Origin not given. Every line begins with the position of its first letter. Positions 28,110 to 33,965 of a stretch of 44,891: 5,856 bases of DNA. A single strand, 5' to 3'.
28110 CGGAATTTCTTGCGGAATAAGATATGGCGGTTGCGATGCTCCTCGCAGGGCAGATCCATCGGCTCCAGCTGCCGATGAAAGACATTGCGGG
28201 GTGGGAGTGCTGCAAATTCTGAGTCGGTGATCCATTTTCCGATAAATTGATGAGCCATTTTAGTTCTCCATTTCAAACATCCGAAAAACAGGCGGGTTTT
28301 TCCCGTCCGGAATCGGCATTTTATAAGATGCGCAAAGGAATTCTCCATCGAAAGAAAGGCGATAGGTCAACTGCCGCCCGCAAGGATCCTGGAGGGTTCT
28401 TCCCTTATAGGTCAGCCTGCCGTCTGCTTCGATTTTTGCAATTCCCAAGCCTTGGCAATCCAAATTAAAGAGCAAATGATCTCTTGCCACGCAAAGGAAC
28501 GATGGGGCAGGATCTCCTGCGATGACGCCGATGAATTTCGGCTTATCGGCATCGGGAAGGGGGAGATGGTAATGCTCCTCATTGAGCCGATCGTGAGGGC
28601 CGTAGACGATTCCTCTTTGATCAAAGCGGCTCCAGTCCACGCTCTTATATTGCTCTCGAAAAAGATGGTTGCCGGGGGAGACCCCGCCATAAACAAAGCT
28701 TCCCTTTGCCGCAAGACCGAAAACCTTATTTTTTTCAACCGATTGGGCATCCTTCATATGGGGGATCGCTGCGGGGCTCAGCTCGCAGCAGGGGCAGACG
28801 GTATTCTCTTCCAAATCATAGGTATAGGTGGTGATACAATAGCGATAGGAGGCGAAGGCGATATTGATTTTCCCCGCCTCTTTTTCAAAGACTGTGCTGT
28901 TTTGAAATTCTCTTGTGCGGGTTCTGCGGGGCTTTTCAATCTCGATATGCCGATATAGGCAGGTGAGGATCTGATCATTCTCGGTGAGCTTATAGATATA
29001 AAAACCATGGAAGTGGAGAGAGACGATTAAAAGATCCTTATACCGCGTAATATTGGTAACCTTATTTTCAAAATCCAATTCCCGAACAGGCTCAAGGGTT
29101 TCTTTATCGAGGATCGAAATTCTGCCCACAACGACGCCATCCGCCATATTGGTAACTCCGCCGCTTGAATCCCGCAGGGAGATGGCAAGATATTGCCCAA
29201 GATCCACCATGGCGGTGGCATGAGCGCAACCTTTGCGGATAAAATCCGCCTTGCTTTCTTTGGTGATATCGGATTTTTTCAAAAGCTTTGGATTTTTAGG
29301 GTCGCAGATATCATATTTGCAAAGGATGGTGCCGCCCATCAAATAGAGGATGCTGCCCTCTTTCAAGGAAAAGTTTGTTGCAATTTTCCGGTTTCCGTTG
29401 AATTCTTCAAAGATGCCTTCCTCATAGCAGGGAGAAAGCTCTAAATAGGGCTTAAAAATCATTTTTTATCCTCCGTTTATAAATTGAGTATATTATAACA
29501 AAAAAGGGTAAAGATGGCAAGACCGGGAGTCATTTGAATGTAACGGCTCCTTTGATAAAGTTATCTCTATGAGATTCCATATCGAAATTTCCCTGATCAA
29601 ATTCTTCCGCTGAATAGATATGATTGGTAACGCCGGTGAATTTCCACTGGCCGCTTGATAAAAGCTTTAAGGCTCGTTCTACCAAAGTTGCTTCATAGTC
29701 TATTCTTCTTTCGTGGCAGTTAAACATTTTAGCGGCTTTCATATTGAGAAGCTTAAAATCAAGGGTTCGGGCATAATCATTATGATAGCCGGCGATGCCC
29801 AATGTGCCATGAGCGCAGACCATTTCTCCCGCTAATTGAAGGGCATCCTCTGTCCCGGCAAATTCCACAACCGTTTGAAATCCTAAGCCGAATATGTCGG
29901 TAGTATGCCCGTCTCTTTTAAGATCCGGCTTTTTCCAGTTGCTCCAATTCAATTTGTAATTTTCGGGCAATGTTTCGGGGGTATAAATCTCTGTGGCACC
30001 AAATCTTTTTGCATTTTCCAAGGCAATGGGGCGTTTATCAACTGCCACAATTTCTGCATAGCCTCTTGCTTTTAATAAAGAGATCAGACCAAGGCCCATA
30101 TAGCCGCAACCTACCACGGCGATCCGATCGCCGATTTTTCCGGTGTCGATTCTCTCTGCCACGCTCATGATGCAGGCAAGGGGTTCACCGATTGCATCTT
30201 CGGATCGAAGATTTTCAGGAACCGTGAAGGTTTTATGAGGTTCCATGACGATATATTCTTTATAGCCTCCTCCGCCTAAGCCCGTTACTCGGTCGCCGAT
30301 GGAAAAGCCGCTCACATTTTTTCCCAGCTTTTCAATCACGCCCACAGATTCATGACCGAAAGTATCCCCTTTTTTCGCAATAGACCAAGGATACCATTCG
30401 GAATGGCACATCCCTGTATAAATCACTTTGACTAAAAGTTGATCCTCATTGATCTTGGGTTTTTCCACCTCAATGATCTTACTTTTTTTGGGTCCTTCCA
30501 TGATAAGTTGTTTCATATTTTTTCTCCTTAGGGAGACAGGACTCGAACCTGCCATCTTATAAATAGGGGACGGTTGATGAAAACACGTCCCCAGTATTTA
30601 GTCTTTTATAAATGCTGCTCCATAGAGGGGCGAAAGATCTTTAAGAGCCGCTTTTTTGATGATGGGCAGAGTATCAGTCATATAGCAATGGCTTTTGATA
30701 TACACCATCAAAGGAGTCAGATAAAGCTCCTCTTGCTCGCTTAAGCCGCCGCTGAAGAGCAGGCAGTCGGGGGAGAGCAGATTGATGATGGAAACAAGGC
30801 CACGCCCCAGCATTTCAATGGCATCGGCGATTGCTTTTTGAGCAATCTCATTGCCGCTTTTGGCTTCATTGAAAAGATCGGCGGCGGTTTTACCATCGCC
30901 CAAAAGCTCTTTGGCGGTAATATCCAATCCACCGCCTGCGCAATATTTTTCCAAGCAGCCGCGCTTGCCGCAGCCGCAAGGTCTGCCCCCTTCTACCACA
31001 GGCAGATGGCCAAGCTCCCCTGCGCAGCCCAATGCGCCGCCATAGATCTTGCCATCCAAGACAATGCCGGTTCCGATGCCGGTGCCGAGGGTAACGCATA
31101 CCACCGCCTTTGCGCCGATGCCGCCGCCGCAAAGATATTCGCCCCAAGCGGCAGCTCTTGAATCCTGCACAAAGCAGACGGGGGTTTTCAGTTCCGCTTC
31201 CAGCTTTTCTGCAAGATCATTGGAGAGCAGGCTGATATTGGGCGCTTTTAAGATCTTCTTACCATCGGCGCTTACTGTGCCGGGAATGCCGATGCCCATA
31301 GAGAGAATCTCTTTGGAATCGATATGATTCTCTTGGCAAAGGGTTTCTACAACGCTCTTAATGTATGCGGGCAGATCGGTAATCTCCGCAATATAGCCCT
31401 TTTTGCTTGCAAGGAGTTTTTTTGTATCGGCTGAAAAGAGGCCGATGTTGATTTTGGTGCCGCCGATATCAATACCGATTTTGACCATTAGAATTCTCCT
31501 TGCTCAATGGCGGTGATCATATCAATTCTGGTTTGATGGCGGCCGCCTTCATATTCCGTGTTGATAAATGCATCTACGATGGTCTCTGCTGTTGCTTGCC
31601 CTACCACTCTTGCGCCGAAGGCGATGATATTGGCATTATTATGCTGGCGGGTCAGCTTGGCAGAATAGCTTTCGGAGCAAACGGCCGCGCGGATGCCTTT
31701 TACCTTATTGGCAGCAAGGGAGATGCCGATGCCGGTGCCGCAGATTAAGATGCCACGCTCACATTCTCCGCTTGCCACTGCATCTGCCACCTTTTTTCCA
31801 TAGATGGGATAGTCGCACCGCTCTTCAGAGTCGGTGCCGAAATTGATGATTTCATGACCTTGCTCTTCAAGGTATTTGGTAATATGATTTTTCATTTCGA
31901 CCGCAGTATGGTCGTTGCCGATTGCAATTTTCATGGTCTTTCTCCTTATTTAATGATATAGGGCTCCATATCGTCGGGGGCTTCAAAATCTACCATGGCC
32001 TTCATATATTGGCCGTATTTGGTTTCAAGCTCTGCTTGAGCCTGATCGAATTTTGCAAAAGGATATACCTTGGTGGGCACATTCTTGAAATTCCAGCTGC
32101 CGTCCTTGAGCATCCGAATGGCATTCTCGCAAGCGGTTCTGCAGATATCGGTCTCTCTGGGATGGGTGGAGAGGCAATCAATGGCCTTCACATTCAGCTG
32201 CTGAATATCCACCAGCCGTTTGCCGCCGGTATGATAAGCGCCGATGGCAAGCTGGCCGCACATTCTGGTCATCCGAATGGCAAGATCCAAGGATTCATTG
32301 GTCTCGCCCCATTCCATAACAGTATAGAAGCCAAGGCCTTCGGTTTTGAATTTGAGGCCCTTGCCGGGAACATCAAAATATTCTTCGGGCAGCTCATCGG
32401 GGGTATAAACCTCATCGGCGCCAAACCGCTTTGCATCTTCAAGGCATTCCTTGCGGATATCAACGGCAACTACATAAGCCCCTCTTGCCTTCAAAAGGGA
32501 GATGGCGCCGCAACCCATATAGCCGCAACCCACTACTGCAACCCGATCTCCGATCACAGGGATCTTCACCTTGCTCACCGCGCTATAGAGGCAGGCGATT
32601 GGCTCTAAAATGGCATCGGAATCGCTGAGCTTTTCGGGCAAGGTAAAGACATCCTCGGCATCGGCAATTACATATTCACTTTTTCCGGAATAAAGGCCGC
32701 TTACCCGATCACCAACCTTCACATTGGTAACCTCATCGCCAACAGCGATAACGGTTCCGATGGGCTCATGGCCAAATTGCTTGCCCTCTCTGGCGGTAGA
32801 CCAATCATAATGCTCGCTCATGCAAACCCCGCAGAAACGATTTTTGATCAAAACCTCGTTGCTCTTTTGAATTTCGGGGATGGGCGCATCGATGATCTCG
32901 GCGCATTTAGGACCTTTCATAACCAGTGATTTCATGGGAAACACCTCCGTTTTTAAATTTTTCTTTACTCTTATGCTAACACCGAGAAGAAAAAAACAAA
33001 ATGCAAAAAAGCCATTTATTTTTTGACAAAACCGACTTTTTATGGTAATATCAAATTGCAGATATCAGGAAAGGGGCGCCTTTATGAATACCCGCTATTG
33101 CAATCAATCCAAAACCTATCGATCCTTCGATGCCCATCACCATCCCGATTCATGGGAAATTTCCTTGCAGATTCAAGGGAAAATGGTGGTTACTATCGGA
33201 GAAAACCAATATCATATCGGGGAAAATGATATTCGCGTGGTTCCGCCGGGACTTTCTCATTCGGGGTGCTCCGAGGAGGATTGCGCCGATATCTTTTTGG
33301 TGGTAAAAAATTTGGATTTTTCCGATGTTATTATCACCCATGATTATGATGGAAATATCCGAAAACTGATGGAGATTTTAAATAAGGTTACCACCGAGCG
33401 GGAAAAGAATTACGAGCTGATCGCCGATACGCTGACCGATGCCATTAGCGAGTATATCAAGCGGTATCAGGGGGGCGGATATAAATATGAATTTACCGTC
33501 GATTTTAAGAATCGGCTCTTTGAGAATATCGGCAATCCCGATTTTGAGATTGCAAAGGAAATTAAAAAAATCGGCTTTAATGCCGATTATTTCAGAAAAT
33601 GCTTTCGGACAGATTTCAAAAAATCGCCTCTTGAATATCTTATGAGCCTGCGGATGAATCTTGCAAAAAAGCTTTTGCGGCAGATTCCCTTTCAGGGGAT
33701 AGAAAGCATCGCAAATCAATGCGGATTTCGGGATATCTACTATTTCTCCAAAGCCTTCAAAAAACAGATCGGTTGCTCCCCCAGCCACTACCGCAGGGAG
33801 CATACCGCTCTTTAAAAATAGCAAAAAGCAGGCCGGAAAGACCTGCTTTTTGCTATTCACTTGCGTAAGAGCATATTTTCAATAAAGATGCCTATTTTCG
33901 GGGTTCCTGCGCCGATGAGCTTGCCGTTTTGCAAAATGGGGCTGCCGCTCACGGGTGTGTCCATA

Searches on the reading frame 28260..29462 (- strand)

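Call 9: search_protein_families(library=pfam, proteins=[window:28260-29462:-], max_evalue=0.01)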
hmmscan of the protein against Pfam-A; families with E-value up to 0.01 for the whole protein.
window:28260-29462:- (400 aa): 1 family
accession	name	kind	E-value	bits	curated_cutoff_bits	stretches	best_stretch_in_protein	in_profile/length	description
PF02239.22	Cytochrom_D1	-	0.0031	16.5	25.5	1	107-194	93-180/368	Cytochrome D1 heme domain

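Call 64: search_protein_families(library=ncbifam, proteins=[window:28263-29462:-], max_evalue=0.001)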
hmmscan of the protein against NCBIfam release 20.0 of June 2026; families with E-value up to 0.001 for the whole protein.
window:28263-29462:- (400 aa): 0 families

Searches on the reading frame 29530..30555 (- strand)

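Call 9: search_protein_families(library=pfam, proteins=[window:29530-30555:-], max_evalue=0.01)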
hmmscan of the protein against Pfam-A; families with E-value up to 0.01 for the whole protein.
window:29530-30555:- (341 aa): 4 families
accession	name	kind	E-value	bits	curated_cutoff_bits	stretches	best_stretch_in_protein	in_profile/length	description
PF08240.17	ADH_N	-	8.4e-15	55.3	23.5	1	37-113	2-103/104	Alcohol dehydrogenase GroES-like domain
PF00107.32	ADH_zinc_N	-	6.9e-10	39.4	31.8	1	154-284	3-116/129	Zinc-binding dehydrogenase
PF02254.24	TrkA_N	-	0.0014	19.4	23.8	1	145-188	1-43/116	TrkA-N domain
PF03721.20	UDPG_MGDP_dh_N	-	0.0091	16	27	0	144-191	2-47/187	UDP-glucose/GDP-mannose dehydrogenase family, NAD binding domain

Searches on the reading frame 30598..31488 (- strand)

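Call 9: search_protein_families(library=pfam, proteins=[window:30598-31488:-], max_evalue=0.01)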
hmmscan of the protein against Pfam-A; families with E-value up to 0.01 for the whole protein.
window:30598-31488:- (296 aa): 2 families
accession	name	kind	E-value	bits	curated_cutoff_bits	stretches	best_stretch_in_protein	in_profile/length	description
PF00480.26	ROK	-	4.8e-67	227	22.9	1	4-294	2-290/294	ROK family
PF01869.26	BcrAD_BadFG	-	3.3e-05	24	31.5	1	4-71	1-72/271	BadF/BadG/BcrA/BcrD ATPase family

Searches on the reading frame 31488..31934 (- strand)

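Call 9: search_protein_families(library=pfam, proteins=[window:31488-31934:-], max_evalue=0.01)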
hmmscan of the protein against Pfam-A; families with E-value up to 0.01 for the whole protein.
window:31488-31934:- (148 aa): 1 family
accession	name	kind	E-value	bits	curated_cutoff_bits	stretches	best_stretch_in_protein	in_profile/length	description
PF02502.23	LacAB_rpiB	-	3.5e-63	212.1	24.7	1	3-140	1-138/138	Ribose/Galactose Isomerase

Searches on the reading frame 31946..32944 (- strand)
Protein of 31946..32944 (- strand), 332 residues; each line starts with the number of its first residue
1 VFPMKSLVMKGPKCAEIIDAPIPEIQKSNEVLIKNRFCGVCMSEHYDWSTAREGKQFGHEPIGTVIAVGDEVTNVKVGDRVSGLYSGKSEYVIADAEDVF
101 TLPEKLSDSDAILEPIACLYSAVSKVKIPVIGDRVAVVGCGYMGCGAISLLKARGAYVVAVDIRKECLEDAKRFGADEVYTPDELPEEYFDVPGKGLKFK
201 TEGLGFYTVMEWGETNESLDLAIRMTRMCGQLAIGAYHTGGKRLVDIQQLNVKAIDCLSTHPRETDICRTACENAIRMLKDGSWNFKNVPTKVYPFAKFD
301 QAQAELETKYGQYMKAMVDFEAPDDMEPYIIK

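Call 9: search_protein_families(library=pfam, proteins=[window:31946-32944:-], max_evalue=0.01)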
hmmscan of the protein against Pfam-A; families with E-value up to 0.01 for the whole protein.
window:31946-32944:- (332 aa): 5 families
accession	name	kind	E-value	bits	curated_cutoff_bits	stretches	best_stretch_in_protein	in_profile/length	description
PF00107.32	ADH_zinc_N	-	2.2e-11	44.3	31.8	1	144-259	3-111/129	Zinc-binding dehydrogenase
PF08240.17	ADH_N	-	1e-10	42.2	23.5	1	28-96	2-96/104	Alcohol dehydrogenase GroES-like domain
PF02737.24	3HCDH_N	-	8e-05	23.1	22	1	135-173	2-40/180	3-hydroxyacyl-CoA dehydrogenase, NAD binding domain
PF01262.27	AlaDh_PNT_C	-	0.00023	21.1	23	1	128-181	23-78/214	Alanine dehydrogenase/PNT, C-terminal domain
PF03721.20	UDPG_MGDP_dh_N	-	0.0024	17.9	27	1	134-170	2-38/187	UDP-glucose/GDP-mannose dehydrogenase family, NAD binding domain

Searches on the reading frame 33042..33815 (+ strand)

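Call 9: search_protein_families(library=pfam, proteins=[window:33042-33815:+], max_evalue=0.01)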
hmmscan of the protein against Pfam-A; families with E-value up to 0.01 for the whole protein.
window:33042-33815:+ (257 aa): 4 families
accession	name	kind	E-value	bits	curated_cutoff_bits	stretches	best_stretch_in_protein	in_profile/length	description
PF12833.13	HTH_18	-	2e-18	66.9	33.6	1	176-252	4-79/80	Helix-turn-helix domain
PF00165.29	HTH_AraC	-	1.6e-14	54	26.6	1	220-252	11-42/42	Bacterial regulatory helix-turn-helix proteins, AraC family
PF02311.25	AraC_binding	-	8.2e-09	35.7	21.1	1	25-79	12-65/135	AraC-like ligand binding domain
PF07883.17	Cupin_2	-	1.4e-06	28.4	27.2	1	28-74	10-55/70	Cupin domain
